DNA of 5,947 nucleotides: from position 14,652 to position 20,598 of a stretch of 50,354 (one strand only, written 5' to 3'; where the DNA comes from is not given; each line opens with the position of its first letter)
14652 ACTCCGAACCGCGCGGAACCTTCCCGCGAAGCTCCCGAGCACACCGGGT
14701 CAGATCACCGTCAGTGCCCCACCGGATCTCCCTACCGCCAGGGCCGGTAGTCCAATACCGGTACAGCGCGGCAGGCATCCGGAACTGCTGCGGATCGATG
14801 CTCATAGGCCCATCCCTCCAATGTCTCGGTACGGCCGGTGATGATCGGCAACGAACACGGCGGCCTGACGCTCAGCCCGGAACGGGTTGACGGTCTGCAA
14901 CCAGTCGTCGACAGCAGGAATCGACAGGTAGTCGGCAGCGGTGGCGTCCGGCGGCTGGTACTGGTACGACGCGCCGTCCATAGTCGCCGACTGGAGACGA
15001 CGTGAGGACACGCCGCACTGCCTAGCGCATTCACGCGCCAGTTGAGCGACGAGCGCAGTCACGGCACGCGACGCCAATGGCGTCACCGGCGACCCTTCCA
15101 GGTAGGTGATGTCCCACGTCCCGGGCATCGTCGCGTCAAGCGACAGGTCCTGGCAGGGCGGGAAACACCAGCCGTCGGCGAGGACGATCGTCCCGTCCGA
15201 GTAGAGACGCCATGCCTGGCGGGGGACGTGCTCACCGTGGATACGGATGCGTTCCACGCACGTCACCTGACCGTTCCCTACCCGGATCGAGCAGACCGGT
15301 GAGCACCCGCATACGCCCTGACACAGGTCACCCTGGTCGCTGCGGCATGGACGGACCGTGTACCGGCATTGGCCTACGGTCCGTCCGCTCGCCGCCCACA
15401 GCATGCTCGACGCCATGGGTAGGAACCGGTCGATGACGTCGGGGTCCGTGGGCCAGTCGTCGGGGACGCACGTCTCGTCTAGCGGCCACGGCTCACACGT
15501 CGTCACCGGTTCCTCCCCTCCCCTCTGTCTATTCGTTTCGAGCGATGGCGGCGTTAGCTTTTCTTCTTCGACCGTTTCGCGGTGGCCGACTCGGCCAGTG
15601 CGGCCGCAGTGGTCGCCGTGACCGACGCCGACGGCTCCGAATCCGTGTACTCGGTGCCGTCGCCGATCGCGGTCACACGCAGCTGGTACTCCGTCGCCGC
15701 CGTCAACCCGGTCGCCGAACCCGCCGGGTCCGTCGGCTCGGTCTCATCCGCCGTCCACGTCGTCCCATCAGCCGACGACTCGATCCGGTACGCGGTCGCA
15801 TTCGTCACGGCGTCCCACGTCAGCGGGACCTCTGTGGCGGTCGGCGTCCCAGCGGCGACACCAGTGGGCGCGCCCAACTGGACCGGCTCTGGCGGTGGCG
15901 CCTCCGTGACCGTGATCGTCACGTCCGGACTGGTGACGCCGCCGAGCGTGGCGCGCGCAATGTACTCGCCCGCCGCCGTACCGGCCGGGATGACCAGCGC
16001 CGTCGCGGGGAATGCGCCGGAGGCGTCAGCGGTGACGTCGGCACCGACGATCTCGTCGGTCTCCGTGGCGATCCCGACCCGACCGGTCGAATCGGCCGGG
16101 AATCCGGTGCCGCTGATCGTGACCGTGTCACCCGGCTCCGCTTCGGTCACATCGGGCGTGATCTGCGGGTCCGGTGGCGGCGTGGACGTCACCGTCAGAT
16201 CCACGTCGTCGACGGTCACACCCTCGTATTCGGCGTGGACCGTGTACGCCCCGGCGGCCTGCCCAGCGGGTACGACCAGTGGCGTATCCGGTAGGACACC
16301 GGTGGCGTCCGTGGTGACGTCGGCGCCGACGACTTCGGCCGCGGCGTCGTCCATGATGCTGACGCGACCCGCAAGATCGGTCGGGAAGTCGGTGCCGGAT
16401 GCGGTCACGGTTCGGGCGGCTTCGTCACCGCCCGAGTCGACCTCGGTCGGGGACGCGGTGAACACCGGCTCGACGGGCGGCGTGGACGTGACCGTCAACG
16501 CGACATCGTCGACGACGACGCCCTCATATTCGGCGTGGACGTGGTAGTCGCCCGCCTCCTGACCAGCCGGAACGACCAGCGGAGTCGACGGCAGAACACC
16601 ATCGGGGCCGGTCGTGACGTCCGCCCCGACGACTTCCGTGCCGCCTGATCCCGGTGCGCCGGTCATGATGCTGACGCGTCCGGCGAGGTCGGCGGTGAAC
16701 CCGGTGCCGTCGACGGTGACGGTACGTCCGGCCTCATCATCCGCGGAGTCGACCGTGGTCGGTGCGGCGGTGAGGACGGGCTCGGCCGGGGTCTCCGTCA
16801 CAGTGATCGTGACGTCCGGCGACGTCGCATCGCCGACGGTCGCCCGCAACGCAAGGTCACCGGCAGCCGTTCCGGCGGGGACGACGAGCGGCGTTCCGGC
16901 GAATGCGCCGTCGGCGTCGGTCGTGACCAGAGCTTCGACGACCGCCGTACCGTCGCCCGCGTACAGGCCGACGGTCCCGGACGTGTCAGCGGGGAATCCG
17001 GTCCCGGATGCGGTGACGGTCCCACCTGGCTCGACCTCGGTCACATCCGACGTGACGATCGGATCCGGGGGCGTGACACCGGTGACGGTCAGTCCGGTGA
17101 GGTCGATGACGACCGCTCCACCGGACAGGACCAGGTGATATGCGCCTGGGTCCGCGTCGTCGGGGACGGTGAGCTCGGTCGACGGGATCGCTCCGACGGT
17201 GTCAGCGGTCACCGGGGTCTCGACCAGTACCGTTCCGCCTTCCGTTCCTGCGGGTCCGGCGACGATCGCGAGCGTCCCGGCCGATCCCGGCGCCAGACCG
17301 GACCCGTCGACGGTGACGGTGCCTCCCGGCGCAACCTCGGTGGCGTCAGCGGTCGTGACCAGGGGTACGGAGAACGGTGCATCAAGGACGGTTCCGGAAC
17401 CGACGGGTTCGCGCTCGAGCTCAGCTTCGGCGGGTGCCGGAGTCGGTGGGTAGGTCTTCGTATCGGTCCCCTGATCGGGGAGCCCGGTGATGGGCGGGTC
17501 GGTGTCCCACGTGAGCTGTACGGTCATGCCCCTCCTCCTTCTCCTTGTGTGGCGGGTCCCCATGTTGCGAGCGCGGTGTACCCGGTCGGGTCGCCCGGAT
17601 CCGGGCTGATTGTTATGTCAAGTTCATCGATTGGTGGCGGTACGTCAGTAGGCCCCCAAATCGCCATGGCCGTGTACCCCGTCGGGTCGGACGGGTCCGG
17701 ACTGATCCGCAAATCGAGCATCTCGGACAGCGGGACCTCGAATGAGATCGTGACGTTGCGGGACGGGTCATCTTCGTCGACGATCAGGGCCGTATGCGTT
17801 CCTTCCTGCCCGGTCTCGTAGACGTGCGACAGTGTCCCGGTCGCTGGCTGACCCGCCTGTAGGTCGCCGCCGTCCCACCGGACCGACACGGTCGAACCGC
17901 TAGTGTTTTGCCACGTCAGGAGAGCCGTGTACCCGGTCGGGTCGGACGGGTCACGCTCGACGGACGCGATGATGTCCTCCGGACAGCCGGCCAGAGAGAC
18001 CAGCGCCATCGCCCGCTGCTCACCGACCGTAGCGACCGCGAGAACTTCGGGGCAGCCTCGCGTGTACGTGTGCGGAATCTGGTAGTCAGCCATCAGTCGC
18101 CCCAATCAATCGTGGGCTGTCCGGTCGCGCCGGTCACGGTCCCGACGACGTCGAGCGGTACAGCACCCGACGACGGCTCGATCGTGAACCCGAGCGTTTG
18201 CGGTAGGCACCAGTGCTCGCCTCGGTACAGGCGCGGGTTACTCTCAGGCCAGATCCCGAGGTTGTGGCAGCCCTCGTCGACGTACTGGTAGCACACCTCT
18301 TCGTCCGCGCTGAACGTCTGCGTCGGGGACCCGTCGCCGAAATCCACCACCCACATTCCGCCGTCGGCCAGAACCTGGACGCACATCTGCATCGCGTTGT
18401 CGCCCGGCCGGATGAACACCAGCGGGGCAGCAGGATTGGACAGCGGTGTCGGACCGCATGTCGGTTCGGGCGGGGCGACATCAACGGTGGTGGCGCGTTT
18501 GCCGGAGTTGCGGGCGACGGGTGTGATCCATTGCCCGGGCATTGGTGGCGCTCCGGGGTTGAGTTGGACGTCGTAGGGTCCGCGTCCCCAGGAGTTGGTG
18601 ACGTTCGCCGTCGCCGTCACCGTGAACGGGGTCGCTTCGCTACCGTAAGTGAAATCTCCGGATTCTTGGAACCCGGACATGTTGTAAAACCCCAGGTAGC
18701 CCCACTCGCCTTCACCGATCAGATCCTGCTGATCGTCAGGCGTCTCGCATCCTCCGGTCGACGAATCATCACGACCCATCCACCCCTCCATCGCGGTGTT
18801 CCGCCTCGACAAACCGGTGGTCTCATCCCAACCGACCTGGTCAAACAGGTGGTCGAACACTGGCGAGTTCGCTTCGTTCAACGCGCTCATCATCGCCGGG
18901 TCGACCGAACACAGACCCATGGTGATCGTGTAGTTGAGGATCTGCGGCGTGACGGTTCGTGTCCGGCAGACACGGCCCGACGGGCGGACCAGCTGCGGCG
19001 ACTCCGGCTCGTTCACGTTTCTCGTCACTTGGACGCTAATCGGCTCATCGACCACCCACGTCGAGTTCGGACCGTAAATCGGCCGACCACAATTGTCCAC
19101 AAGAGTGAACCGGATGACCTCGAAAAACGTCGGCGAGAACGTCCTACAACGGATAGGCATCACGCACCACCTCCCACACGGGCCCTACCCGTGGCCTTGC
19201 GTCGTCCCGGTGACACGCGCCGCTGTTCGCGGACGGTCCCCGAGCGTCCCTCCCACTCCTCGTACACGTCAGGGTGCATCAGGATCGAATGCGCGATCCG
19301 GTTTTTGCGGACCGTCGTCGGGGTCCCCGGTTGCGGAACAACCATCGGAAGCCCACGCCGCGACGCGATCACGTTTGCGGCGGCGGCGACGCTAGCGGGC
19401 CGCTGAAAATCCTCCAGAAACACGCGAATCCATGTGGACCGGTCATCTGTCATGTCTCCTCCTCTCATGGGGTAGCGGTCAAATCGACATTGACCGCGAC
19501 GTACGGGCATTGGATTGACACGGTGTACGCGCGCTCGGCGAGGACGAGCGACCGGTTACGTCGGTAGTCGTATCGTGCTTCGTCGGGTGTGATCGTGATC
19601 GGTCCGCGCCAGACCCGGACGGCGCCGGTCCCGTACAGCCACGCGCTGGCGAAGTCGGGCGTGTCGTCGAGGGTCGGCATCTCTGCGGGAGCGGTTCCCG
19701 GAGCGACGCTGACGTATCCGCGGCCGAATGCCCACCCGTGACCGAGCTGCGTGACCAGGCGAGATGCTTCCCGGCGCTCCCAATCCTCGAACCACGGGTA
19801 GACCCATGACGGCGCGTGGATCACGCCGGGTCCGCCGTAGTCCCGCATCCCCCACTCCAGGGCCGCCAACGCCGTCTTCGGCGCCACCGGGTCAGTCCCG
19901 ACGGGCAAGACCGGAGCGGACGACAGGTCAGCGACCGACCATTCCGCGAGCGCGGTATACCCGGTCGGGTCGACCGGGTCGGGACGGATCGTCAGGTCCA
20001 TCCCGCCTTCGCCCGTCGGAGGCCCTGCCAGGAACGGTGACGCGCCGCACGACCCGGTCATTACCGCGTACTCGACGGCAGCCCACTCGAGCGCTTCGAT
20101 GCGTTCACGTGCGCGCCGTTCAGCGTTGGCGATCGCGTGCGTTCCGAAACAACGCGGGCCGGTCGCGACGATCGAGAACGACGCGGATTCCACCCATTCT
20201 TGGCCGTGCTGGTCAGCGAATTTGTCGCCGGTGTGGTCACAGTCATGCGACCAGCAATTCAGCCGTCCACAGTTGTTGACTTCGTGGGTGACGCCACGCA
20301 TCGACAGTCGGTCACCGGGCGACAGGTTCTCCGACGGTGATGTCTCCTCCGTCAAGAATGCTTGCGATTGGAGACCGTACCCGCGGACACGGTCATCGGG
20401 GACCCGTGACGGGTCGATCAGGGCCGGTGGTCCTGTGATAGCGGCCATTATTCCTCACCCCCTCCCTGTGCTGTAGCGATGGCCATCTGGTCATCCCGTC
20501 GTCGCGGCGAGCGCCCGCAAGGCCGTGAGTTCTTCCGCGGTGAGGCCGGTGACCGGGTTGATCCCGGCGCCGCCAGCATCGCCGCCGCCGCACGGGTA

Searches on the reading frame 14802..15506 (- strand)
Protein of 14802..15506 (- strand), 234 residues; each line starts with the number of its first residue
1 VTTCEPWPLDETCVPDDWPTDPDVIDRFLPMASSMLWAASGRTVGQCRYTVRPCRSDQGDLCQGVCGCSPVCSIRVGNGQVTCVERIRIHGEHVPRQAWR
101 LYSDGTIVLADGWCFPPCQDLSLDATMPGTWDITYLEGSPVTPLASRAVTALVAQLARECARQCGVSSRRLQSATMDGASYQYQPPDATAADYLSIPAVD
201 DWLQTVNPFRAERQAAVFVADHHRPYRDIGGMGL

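Call 3: search_protein_families(library=pfam, proteins=[window:14802-15506:-], max_evalue=0.01)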
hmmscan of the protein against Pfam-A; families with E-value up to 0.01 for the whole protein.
window:14802-15506:- (234 aa): 0 families

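Call 4: search_protein_families(library=phrogs, proteins=[window:14802-15506:-], max_evalue=0.01)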
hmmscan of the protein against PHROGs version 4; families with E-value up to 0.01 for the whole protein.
window:14802-15506:- (234 aa): 2 families
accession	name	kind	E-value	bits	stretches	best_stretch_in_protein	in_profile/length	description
phrog_783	-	connector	1e-42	147.3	2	62-226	88-252/254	head-tail adaptor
phrog_442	-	connector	0.00014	22.3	1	21-213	104-264/270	head-tail adaptor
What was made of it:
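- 14802..15506 (-): Head-tail adaptor gene. Its stop overlaps the 70-aa ORF start (ATGA). phrog_783 E=1e-42 (call 4).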

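Call 19: search_dna_similar(query=window:14802-15506:-, collection=phages, mode=protein, max_rows=40, max_evalue=0.0001)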
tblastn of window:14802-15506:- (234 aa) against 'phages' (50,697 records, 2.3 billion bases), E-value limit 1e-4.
Records with a match: 770; places in all: 770; records where one place covers at least 80% of the query: 372.
Best place of each record, by identity: <60% 770.
By first word of the organism name: Mycobacterium 489; Gordonia 172; Microbacterium 79; Streptomyces 16; Rhodococcus 3; Tsukamurella 2; Mycolicibacterium 2; Actinoplanes 2; Saccharomonospora 1; Skermania 1; and 3 more.
By host as written in the record: Mycobacterium smegmatis mc2 155 342; Gordonia terrae 3612 136; Mycobacterium smegmatis mc#155 82; Microbacterium foliorum NRRL B-24224 38; Microbacterium foliorum NRRL B-24224 SEA 19; Gordonia terrae CAG3 13; Microbacterium paraoxydans NWU1 13; Gordonia rubripertincta NRRL B-16540 12; and 41 more.
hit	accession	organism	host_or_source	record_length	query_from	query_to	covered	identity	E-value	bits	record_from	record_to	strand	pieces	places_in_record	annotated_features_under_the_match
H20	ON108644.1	Gordonia phage CaiB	Gordonia rubripertincta NRRL B-16540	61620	7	218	91%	31.7%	9e-16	81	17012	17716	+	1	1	21: head-to-tail adaptor | 22: hypothetical protein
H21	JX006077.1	Saccharomonospora phage PIS 136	Saccharomonospora sp.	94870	4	225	95%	29.9%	2e-20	96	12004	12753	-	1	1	hypothetical protein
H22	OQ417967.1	Mycobacterium phage prophiT49-1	Mycobacterium abscessus T49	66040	1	218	93%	30.5%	5e-19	91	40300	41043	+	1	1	63: head-to-tail adaptor | 64: hypothetical protein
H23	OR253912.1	Gordonia phage MossRose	Gordonia rubripertincta NRRL B-16540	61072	7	218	91%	31.3%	6e-15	79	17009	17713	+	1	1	21: head-to-tail adaptor | 22: hypothetical protein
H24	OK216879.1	Gordonia phage AnarQue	Gordonia rubripertincta NRRL B-16540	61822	7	218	91%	31.3%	6e-15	79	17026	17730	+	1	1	21: head-to-tail adaptor | 22: hypothetical protein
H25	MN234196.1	Gordonia phage CloverMinnie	Gordonia terrae 3612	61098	7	218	91%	31.3%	8e-15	79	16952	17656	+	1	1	21: head-to-tail adaptor | 22: hypothetical protein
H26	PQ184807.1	Gordonia phage MakoManhole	Gordonia rubripertincta NRRL B-16540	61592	7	218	91%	31.3%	9e-15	79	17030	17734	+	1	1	21: head-to-tail adaptor | 22: hypothetical protein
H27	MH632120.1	Mycobacterium phage Thonko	Mycobacterium smegmatis mc2 155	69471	7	218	91%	31.2%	1e-12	72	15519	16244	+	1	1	21: head-to-tail adaptor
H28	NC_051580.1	Mycobacterium phage Thonko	Mycobacterium smegmatis mc2 155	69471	7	218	91%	31.2%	1e-12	72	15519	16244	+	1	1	21: head-tail adaptor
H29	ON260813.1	Gordonia phage BiggityBass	Gordonia terrae CAG3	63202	7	218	91%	31.1%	5e-14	76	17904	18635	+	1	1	19: head-to-tail adaptor | 20: hypothetical protein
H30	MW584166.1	Mycobacterium phage prophi88-1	Mycobacterium abscessus GD88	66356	7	218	91%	30.8%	3e-19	92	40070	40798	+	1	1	64: head-to-tail adaptor | 65: hypothetical protein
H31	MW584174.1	Mycobacterium phage prophi_GD43-6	Mycobacterium abscessus GD43A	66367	7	218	91%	30.8%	3e-19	92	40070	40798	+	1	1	64: head-to-tail adaptor | 65: hypothetical protein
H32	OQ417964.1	Mycobacterium phage prophiT48-1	Mycobacterium abscessus T48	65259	7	218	91%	30.8%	1e-18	90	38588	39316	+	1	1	63: head-to-tail adaptor | 64: hypothetical protein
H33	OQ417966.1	Mycobacterium phage prophiT36-1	Mycobacterium abscessus T36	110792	7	218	91%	30.8%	1e-18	90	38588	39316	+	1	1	63: head-to-tail adaptor | 64: hypothetical protein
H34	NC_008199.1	Mycobacterium phage Pipefish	Mycobacterium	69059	7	210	87%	32.0%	6e-19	91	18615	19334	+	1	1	head-tail adaptor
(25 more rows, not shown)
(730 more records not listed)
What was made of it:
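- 14802..15506 (-): About 30% identical to annotated adaptors of Pipefish, CaiB and others (call 19).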

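Call 20: get_annotated_region(hit=H34, flank=7000)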
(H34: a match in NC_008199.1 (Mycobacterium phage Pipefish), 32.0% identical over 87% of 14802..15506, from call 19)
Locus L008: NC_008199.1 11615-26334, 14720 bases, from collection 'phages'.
description: Mycobacterium phage Pipefish, complete genome.
organism: Mycobacterium phage Pipefish (NCBI taxid 373413)
taxonomy: Viruses; Duplodnaviria; Heunggongvirae; Uroviricota; Caudoviricetes; Bclasvirinae; Pipefishvirus; Pipefishvirus pipefish
host: Mycobacterium; source: -; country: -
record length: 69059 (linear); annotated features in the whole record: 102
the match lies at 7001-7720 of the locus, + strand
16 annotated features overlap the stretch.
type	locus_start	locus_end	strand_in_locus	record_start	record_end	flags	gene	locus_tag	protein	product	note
CDS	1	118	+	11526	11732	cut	-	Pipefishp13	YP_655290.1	gp13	-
CDS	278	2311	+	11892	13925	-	-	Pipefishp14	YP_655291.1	major head protein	-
CDS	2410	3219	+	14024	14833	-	-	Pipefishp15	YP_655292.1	gp15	-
CDS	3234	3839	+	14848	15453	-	-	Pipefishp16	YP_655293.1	gp16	-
CDS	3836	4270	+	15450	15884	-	-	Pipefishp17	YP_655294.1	holin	-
CDS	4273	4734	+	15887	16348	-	-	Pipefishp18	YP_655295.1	gp18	-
CDS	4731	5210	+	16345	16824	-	-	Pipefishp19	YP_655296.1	gp19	-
CDS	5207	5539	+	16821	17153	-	-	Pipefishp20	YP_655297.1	gp20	-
CDS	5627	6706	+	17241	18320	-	-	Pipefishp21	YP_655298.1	major tail protein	-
CDS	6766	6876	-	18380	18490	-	-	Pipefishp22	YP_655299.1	gp22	-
CDS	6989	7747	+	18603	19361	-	-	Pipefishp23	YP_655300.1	head-tail adaptor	-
CDS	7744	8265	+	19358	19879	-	-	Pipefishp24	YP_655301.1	gp24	-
CDS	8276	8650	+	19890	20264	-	-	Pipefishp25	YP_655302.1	gp25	-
CDS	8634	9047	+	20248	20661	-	-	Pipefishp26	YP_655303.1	gp26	-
CDS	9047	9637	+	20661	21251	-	-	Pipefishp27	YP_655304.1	tail assembly chaperone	-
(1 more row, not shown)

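Call 21: get_annotated_region(hit=H20, flank=7000)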
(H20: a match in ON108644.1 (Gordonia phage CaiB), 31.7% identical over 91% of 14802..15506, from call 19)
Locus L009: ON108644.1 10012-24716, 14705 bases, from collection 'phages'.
description: Gordonia phage CaiB, complete genome.
organism: Gordonia phage CaiB (NCBI taxid 2928750)
taxonomy: Viruses; Duplodnaviria; Heunggongvirae; Uroviricota; Caudoviricetes; Sourvirus
host: Gordonia rubripertincta NRRL B-16540; source: soil; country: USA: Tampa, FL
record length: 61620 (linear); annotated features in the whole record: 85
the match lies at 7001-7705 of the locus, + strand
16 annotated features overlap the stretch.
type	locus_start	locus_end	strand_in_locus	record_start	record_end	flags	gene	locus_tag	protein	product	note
CDS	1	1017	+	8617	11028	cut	11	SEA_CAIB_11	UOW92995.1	hypothetical protein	-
CDS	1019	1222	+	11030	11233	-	12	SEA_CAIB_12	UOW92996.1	hypothetical protein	-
CDS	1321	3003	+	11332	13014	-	13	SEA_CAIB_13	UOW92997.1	major capsid hexamer protein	-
CDS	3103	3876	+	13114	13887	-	14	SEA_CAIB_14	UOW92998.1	major capsid pentamer protein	-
CDS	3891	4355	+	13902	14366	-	15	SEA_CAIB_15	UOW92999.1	hypothetical protein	-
CDS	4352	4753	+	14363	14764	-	16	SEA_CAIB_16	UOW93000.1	membrane protein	-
CDS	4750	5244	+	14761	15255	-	17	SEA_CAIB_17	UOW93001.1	membrane protein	-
CDS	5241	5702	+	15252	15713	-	18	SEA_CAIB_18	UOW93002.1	membrane protein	-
CDS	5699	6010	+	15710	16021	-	19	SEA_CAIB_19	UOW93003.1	hypothetical protein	-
CDS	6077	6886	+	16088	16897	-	20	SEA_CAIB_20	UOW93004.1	major tail protein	-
CDS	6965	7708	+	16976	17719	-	21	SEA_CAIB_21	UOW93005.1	head-to-tail adaptor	-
CDS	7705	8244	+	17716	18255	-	22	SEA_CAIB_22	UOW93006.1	hypothetical protein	-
CDS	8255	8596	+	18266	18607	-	23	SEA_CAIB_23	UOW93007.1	hypothetical protein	-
CDS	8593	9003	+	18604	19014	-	24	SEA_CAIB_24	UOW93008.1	hypothetical protein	-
CDS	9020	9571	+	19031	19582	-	25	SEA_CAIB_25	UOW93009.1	hypothetical protein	-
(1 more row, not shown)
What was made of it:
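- It is an insertion relative to distant annotated relatives (calls 20, 21).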

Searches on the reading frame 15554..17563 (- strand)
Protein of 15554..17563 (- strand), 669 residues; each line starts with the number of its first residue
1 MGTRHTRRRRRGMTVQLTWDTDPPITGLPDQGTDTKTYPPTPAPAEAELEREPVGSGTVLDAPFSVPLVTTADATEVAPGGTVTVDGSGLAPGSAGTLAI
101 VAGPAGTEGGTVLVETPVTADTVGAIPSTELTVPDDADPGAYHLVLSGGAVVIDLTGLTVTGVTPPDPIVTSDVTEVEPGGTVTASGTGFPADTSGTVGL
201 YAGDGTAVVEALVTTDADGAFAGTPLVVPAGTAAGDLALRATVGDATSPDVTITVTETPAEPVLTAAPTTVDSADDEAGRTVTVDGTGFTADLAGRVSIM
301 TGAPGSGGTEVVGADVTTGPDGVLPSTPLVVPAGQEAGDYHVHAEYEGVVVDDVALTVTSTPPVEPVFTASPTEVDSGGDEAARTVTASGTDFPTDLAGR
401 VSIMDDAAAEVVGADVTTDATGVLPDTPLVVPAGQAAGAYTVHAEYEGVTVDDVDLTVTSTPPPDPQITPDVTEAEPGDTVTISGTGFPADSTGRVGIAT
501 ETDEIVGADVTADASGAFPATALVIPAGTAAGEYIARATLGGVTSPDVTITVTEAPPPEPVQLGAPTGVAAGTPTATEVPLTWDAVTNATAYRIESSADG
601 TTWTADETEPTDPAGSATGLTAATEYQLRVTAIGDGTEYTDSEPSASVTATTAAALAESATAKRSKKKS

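Call 3: search_protein_families(library=pfam, proteins=[window:15554-17563:-], max_evalue=0.01)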
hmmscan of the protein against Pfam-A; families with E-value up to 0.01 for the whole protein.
window:15554-17563:- (669 aa): 2 families
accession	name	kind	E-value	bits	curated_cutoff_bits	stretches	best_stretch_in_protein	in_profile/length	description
PF00041.27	fn3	-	1.7e-05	25.4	25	1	565-646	2-82/84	Fibronectin type III domain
PF01833.30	TIG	-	0.0001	22.6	20.9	0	468-492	6-27/84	IPT/TIG domain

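Call 4: search_protein_families(library=phrogs, proteins=[window:15554-17563:-], max_evalue=0.01)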
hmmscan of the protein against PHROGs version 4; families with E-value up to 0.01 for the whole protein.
window:15554-17563:- (669 aa): 1 family
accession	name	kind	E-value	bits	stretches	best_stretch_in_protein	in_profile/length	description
phrog_4971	-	tail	6.5e-15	56.2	1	551-654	182-281/283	major tail protein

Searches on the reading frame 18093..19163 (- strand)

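Call 3: search_protein_families(library=pfam, proteins=[window:18093-19163:-], max_evalue=0.01)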
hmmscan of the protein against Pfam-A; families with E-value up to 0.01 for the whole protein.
window:18093-19163:- (356 aa): 0 families

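Call 4: search_protein_families(library=phrogs, proteins=[window:18093-19163:-], max_evalue=0.01)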
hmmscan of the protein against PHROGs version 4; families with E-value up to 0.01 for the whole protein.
window:18093-19163:- (356 aa): 1 family
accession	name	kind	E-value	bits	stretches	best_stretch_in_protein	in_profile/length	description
phrog_792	-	tail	5.7e-44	151.7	1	15-244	12-231/350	major tail protein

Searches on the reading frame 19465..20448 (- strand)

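Call 8: search_protein_families(library=phrogs, proteins=[window:19465-20448:-], max_evalue=0.001)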
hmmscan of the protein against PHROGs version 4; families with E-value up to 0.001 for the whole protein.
window:19465-20448:- (327 aa): 1 family
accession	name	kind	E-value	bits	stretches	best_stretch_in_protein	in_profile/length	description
phrog_779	-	unknown function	1.5e-32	114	1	179-326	143-276/284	-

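Call 9: search_protein_families(library=pfam, proteins=[window:19465-20448:-], max_evalue=0.001)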
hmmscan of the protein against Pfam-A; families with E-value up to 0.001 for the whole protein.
window:19465-20448:- (327 aa): 0 families
